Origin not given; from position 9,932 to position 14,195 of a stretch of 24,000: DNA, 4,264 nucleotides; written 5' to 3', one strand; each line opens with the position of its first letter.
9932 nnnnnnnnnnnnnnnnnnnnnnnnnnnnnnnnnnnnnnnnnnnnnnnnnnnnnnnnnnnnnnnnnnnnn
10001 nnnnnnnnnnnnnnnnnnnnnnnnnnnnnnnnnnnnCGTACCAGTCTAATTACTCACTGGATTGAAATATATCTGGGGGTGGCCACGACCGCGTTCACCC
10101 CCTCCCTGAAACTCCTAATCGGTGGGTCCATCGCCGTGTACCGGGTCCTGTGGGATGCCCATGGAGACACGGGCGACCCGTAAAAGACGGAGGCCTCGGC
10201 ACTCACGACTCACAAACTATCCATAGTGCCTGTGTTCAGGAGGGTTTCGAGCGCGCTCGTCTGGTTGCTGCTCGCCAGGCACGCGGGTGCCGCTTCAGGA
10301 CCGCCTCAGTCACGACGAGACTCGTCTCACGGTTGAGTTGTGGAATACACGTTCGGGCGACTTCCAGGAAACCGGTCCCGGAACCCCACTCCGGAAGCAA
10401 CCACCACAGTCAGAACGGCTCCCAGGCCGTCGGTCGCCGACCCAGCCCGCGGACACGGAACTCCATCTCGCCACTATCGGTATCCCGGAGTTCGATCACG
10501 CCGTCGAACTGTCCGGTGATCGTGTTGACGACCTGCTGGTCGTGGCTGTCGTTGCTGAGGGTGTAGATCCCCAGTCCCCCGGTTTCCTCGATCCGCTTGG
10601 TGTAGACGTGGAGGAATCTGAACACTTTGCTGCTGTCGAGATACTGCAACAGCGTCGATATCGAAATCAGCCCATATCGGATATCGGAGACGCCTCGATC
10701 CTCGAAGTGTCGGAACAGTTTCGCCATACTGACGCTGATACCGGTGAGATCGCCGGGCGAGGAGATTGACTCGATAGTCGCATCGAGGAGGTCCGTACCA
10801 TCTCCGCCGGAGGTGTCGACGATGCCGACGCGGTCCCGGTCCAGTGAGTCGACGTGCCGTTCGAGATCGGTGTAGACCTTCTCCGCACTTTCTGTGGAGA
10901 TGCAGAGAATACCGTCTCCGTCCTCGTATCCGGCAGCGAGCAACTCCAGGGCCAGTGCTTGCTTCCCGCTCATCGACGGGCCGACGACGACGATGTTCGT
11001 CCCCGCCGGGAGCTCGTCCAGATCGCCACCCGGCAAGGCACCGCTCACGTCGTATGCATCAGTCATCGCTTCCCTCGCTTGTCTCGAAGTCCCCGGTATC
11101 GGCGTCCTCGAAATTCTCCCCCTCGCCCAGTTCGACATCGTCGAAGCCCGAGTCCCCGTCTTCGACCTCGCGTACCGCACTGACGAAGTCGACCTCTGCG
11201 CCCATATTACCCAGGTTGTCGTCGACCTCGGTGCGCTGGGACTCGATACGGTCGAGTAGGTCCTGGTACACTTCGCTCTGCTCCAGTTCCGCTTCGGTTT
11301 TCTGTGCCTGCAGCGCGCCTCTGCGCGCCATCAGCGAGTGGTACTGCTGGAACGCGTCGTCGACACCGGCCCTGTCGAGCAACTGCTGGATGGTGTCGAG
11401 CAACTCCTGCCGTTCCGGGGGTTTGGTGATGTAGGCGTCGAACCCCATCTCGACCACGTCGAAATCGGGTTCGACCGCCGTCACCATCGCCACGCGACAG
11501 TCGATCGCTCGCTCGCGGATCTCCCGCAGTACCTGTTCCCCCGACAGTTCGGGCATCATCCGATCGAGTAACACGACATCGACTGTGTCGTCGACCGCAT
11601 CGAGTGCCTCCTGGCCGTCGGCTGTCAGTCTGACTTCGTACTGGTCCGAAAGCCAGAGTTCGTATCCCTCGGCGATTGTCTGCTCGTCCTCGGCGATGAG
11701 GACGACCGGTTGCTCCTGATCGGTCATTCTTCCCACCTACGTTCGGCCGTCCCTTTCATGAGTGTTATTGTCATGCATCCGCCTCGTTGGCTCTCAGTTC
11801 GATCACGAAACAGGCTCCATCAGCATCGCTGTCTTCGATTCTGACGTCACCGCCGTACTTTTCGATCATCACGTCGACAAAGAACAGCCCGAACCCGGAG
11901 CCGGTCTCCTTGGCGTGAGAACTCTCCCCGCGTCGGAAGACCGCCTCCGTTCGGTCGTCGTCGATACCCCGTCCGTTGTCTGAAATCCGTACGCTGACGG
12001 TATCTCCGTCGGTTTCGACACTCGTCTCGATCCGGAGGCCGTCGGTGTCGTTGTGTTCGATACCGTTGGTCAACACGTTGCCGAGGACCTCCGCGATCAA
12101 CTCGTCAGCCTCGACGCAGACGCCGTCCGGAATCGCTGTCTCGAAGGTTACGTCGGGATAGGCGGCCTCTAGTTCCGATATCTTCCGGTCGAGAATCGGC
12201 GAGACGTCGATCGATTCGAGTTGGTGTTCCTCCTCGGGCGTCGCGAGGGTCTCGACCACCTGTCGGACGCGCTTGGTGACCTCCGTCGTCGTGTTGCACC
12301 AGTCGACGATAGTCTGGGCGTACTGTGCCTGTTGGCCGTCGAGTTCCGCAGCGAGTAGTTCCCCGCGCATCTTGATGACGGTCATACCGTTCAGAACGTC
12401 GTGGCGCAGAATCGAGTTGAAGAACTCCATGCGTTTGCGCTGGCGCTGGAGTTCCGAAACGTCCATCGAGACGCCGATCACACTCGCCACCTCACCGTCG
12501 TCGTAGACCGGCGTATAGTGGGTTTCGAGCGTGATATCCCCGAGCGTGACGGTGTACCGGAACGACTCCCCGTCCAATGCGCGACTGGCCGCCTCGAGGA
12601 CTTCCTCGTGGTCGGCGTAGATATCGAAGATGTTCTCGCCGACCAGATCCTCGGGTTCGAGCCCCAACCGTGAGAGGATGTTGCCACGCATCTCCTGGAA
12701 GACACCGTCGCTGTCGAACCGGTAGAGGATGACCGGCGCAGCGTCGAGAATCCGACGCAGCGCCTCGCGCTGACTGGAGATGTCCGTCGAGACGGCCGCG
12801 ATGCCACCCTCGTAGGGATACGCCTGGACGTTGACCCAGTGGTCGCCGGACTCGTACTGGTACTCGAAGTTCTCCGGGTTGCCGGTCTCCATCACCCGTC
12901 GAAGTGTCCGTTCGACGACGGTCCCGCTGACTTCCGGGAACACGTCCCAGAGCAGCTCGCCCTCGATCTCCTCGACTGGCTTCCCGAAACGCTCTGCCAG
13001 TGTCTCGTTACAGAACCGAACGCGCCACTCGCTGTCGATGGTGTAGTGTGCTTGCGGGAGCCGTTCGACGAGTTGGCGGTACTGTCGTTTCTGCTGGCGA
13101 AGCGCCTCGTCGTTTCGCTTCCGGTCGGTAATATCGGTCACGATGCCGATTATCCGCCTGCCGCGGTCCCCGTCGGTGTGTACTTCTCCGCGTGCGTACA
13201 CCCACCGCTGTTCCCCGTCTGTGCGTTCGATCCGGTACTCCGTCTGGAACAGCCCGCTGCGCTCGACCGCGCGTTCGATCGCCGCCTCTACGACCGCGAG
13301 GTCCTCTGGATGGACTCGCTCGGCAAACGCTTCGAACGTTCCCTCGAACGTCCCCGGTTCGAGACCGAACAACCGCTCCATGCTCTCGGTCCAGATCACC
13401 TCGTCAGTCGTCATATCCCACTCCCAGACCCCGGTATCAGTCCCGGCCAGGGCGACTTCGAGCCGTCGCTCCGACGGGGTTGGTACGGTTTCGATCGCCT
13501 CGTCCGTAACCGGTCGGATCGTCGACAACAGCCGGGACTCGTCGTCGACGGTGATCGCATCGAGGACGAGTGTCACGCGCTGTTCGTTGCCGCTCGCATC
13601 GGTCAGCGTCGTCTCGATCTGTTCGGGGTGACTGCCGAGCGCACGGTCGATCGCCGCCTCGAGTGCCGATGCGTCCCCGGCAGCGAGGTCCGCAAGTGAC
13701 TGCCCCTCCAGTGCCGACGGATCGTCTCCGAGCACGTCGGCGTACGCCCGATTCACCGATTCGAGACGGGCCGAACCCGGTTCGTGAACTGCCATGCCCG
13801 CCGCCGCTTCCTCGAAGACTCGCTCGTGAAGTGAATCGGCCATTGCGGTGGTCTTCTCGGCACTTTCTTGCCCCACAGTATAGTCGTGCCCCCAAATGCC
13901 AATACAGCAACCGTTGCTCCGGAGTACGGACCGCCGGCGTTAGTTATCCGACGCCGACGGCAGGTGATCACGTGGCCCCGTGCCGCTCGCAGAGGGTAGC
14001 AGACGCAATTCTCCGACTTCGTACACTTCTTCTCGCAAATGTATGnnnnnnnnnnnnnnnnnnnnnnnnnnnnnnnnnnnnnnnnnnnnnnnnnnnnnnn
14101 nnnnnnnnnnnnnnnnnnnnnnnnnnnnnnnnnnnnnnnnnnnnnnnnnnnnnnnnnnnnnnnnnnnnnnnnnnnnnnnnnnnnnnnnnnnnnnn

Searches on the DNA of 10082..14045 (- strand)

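Call 74: search_dna_similar(query=window:10082-14045:-, collection=plasmids, mode=distant, max_rows=12)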
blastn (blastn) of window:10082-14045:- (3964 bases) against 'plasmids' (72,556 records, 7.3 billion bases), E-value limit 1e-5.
Records with a match: 30; places in all: 37; records where one place covers at least 80% of the query: 0.
Best place of each record, by identity: 60-80% 30.
By first word of the organism name: Haladaptatus 10; Halorussus 8; Halobaculum 2; Haloferax 2; Natronosalvus 1; Halomicrococcus 1; Haloplanus 1; Natrinema 1; Halogeometricum 1; Natrialba 1; and 2 more.
By predicted mobility (MOB-suite, as given by PLSDB): non-mobilizable 30.
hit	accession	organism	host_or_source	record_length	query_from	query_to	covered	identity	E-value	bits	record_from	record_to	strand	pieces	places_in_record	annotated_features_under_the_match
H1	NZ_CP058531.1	Halobaculum halophilum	cell culture,sediment in salt lake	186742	1616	3600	26%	67.8%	2e-28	306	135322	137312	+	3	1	GAF domain-containing protein | response regulator transcription factor | hypothetical protein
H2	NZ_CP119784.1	Haladaptatus sp. YSMS36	cell culture,sediment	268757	1595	2635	23%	67.2%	2e-36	291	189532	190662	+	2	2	PAS domain S-box protein | response regulator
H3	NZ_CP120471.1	Haladaptatus sp. DYSN1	cell culture,sediment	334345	1595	2635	23%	67.2%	2e-36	291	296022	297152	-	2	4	PAS domain S-box protein | response regulator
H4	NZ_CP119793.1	Haladaptatus sp. QDMS2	cell culture,sediment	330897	1595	2635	23%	67.1%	2e-36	286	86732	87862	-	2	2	PAS domain S-box protein | response regulator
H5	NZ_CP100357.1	Natronosalvus rutilus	cell culture,sediment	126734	1591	2644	20%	68.6%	1e-31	281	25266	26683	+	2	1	GAF domain-containing protein | response regulator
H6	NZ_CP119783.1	Haladaptatus sp. YSMS36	cell culture,sediment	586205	1886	2251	9%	65.9%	2e-11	81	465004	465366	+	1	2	HAMP domain-containing sensor histidine kinase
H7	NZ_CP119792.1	Haladaptatus sp. QDMS2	cell culture,sediment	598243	1886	2251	9%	65.9%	2e-11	81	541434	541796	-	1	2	HAMP domain-containing sensor histidine kinase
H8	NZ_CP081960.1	Halobaculum magnesiiphilum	cell culture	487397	580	936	9%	66.5%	3e-14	90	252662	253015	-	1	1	bacterio-opsin activator domain-containing protein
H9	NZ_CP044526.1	Halorussus halophilus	pure culture,marine solar saltern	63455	2335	2627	7%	70.1%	1e-25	127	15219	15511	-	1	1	HalX domain-containing protein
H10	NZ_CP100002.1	Halorussus vallis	cell culture,saline soil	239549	2349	2618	7%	71.0%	2e-23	121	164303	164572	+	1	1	HalX domain-containing protein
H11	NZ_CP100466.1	Halomicrococcus gelatinilyticus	cell culture,sediment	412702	2398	2627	6%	68.5%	2e-11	81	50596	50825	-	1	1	HalX domain-containing protein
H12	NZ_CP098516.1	Haloplanus sp. GDY1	cell culture,salt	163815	2426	2628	5%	72.5%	3e-20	109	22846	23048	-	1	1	response regulator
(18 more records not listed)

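Call 76: get_annotated_region(hit=H1, flank=3500)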
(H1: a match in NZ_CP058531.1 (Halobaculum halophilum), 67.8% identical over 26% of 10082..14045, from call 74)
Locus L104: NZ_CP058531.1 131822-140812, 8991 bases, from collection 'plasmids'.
description: Halobaculum halophilum strain Gai3-2 plasmid unnamed2, complete sequence
organism: Halobaculum halophilum (NCBI taxid 2743090)
taxonomy: Archaea; Euryarchaeota; Halobacteria; Halobacteriales; Haloferacaceae; Halobaculum; Halobaculum halophilum
host: -; source: cell culture,sediment in salt lake; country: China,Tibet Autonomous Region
typing (MOB-suite, as given by PLSDB): non-mobilizable
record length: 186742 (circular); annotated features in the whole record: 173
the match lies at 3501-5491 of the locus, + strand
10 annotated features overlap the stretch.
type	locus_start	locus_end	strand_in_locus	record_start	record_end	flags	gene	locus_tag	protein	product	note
CDS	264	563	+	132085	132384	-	-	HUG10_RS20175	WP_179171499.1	HalOD1 output domain-containing protein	-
CDS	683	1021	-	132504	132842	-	-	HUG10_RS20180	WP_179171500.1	hypothetical protein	-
CDS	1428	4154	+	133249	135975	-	-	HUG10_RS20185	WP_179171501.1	GAF domain-containing protein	-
CDS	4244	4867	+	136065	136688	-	-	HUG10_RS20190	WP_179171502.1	response regulator transcription factor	GO:0000160 - phosphorelay signal transduction system [Evidence IEA]; GO:0006355 - regulation of DNA-templated ...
CDS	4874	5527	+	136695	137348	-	-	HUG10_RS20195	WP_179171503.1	hypothetical protein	-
CDS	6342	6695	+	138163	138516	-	-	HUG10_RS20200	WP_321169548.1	hypothetical protein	-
CDS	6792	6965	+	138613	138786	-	-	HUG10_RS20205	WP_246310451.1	hypothetical protein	-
CDS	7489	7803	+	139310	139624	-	-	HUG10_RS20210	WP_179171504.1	hypothetical protein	-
CDS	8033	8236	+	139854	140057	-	-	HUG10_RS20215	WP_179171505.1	hypothetical protein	-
CDS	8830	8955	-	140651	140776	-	-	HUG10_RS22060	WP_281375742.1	hypothetical protein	-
